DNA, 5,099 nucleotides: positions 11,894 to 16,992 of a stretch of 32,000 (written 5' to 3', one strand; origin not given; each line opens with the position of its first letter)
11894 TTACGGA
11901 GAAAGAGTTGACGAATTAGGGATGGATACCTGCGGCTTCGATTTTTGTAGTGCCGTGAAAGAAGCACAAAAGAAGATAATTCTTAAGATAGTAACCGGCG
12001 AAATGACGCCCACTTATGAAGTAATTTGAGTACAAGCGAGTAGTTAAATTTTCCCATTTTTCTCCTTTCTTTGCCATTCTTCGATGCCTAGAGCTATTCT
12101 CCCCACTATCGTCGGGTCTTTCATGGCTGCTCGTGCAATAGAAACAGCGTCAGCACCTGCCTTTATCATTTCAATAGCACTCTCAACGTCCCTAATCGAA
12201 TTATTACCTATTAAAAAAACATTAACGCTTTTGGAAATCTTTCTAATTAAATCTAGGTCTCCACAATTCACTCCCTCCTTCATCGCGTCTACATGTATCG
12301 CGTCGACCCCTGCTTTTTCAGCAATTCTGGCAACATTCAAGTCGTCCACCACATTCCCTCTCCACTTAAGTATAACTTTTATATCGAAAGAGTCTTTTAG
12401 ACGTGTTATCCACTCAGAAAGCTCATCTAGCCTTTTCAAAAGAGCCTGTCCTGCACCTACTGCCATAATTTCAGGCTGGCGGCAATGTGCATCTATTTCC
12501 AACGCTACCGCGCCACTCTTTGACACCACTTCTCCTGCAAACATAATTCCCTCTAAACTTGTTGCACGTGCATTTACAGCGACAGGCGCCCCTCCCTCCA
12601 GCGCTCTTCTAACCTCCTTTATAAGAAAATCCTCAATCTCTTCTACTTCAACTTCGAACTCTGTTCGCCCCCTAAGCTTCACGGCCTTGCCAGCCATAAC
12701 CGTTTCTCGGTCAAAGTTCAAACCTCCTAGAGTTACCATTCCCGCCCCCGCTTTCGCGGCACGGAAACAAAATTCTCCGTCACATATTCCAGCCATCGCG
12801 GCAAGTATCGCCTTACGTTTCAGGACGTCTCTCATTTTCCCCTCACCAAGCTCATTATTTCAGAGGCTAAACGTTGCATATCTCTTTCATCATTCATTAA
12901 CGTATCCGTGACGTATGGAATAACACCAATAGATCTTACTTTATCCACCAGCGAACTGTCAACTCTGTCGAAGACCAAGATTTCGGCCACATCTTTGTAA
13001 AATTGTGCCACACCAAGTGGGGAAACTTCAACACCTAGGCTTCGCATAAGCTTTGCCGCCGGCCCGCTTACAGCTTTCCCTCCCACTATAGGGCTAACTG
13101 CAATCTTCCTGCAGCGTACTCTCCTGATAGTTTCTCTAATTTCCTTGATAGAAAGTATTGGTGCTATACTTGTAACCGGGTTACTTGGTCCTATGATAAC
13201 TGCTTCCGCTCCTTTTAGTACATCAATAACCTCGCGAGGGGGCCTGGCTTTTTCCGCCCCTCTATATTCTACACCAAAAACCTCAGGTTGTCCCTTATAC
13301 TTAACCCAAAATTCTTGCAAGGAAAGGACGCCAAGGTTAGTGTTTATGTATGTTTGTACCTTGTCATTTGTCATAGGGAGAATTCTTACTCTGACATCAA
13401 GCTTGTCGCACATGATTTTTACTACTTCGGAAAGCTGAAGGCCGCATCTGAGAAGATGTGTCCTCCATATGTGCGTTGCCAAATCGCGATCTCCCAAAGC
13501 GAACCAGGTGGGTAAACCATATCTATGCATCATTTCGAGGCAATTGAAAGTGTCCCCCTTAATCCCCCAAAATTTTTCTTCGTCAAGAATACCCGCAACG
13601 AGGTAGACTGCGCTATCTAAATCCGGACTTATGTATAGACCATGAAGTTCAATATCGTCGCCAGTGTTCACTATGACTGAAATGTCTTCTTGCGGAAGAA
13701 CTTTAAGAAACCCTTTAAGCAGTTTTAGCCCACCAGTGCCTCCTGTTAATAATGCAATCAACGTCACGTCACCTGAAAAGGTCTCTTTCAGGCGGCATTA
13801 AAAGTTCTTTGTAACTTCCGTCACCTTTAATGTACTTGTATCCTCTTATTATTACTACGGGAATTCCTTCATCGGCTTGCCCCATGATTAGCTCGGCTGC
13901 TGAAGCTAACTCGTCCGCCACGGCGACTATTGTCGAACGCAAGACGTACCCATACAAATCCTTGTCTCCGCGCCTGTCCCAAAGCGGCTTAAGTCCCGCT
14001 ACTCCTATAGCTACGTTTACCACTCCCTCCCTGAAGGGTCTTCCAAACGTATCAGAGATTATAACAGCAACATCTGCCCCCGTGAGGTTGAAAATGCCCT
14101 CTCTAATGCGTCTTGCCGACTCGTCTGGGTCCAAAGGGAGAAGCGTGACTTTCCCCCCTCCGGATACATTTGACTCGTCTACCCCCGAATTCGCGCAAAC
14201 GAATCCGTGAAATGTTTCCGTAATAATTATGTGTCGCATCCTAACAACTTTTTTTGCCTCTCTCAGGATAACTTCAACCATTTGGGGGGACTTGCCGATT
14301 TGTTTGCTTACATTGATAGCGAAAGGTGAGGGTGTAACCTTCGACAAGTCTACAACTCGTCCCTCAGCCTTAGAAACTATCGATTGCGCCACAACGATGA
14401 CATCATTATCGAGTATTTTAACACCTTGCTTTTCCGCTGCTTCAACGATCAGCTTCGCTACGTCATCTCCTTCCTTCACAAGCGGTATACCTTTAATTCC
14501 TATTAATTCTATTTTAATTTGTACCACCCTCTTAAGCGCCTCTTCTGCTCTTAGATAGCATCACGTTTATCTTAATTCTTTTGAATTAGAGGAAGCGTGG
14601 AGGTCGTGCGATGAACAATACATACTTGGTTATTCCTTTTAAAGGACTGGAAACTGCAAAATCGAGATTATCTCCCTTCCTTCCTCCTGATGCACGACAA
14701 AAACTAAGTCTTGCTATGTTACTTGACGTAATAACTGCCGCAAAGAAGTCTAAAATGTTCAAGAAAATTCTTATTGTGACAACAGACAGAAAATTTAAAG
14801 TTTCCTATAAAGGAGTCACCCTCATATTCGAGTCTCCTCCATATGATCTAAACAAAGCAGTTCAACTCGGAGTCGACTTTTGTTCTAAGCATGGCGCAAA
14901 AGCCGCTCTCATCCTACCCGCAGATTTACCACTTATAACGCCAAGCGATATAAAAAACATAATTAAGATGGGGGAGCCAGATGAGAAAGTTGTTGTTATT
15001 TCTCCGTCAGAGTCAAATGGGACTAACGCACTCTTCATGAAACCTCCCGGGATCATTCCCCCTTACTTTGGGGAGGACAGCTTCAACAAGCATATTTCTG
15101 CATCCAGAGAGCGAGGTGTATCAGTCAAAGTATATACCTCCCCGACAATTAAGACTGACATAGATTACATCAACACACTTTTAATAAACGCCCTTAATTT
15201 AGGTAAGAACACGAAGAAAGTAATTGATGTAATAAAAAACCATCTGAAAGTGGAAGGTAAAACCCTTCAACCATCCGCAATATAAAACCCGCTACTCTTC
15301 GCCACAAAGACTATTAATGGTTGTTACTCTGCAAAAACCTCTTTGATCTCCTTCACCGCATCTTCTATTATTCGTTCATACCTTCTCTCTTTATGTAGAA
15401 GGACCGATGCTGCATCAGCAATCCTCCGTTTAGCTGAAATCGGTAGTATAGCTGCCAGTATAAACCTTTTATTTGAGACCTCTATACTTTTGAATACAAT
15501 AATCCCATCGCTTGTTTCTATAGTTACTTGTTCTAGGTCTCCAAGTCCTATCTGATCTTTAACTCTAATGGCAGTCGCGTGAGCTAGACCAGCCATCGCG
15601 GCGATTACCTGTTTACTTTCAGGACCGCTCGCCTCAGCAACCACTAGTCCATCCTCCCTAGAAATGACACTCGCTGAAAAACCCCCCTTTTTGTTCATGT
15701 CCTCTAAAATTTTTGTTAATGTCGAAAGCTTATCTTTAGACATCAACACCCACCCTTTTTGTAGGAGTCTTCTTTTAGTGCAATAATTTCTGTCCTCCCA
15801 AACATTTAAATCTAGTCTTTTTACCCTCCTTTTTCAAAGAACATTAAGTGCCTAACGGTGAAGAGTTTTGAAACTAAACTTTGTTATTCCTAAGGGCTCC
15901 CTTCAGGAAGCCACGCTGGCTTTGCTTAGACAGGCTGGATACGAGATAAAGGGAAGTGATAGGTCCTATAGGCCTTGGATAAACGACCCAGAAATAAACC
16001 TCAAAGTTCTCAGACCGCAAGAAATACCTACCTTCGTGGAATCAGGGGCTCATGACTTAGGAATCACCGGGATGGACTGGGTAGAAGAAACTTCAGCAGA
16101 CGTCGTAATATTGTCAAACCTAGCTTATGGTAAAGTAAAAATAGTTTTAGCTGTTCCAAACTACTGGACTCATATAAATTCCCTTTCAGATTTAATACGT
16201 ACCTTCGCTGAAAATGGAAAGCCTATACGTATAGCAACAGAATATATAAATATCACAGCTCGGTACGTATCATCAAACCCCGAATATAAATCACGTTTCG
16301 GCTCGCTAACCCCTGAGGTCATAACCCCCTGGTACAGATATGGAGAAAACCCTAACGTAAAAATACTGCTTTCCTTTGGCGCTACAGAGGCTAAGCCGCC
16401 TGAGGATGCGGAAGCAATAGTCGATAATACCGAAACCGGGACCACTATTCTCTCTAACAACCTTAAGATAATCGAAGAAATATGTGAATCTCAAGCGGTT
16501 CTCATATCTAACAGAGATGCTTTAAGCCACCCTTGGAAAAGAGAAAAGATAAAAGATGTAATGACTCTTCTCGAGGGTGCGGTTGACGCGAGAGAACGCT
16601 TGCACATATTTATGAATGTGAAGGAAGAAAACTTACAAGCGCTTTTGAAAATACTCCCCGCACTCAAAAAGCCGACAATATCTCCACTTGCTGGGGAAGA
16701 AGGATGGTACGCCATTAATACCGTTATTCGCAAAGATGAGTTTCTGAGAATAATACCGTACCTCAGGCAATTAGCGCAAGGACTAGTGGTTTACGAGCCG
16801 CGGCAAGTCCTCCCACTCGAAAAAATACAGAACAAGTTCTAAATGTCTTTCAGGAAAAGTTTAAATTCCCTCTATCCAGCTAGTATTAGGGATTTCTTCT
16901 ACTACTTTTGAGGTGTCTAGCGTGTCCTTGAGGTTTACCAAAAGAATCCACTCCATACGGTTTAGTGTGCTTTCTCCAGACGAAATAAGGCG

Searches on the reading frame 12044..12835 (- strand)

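Call 55: search_protein_families(library=pfam, proteins=[window:12044-12835:-], max_evalue=0.00001)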
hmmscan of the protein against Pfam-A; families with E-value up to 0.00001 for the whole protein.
window:12044-12835:- (263 aa): 2 families
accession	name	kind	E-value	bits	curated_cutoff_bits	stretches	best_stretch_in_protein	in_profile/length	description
PF01207.24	Dus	-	2e-15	57.1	20.4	1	97-246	68-226/311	Dihydrouridine synthase (Dus)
PF00977.27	His_biosynth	-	3.3e-06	27.1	23.6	1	165-248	31-116/228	Histidine biosynthesis protein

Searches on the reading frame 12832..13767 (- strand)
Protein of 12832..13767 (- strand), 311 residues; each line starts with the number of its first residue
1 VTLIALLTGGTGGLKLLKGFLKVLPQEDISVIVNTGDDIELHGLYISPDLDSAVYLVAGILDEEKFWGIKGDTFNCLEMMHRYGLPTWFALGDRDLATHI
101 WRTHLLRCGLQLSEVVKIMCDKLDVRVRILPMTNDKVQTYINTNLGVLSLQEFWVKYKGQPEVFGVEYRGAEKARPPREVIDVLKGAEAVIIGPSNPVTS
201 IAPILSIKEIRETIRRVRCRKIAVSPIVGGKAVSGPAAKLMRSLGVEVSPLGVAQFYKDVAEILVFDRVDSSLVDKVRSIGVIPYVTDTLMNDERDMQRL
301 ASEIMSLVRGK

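Call 55: search_protein_families(library=pfam, proteins=[window:12832-13767:-], max_evalue=0.00001)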
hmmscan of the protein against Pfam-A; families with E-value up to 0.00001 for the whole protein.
window:12832-13767:- (311 aa): 1 family
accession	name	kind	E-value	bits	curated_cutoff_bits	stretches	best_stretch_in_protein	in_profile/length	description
PF01933.23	CofD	-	2e-52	178.6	30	1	4-289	1-274/290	2-phospho-L-lactate transferase CofD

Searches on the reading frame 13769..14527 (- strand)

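Call 55: search_protein_families(library=pfam, proteins=[window:13769-14527:-], max_evalue=0.00001)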
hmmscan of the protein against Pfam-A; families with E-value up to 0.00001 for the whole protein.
window:13769-14527:- (252 aa): 1 family
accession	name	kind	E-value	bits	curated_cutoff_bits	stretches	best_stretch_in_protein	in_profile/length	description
PF01996.21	F420_ligase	-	3e-84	282.3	25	1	14-229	4-218/218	F420-0:Gamma-glutamyl ligase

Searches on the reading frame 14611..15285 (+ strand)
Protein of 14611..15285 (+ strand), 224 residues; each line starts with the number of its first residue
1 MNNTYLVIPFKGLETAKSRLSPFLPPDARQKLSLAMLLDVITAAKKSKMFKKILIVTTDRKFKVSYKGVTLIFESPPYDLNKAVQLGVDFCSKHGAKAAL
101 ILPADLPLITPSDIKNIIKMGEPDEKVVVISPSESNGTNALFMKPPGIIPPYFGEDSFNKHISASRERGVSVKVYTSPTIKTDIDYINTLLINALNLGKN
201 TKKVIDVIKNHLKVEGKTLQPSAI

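Call 55: search_protein_families(library=pfam, proteins=[window:14611-15285:+], max_evalue=0.00001)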
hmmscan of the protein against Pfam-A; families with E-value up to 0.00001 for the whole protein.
window:14611-15285:+ (224 aa): 2 families
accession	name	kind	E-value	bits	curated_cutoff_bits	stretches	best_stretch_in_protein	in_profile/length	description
PF01983.22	CofC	-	2.9e-32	112.1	22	1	6-191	3-180/217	Guanylyl transferase CofC like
PF12804.13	NTP_transf_3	-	4.6e-07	30.6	27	1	37-136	27-127/160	MobA-like NTP transferase domain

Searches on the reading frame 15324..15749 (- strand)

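Call 55: search_protein_families(library=pfam, proteins=[window:15324-15749:-], max_evalue=0.00001)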
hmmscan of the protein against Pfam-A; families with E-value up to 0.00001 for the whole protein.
window:15324-15749:- (141 aa): 1 family
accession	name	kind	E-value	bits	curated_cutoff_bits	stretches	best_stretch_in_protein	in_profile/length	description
PF03259.23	Robl_LC7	-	6.1e-07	29.5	23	1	14-87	5-79/91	Roadblock/LC7 domain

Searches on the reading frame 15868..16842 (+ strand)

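Call 55: search_protein_families(library=pfam, proteins=[window:15868-16842:+], max_evalue=0.00001)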
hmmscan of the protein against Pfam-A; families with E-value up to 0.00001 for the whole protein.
window:15868-16842:+ (324 aa): 2 families
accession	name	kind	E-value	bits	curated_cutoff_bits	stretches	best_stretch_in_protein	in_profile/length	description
PF01634.23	HisG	-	2.8e-41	141.5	25.5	1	49-236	1-157/158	ATP phosphoribosyltransferase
PF08029.16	HisG_C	-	3.1e-18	66.1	23.5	1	241-310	1-70/73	HisG, C-terminal domain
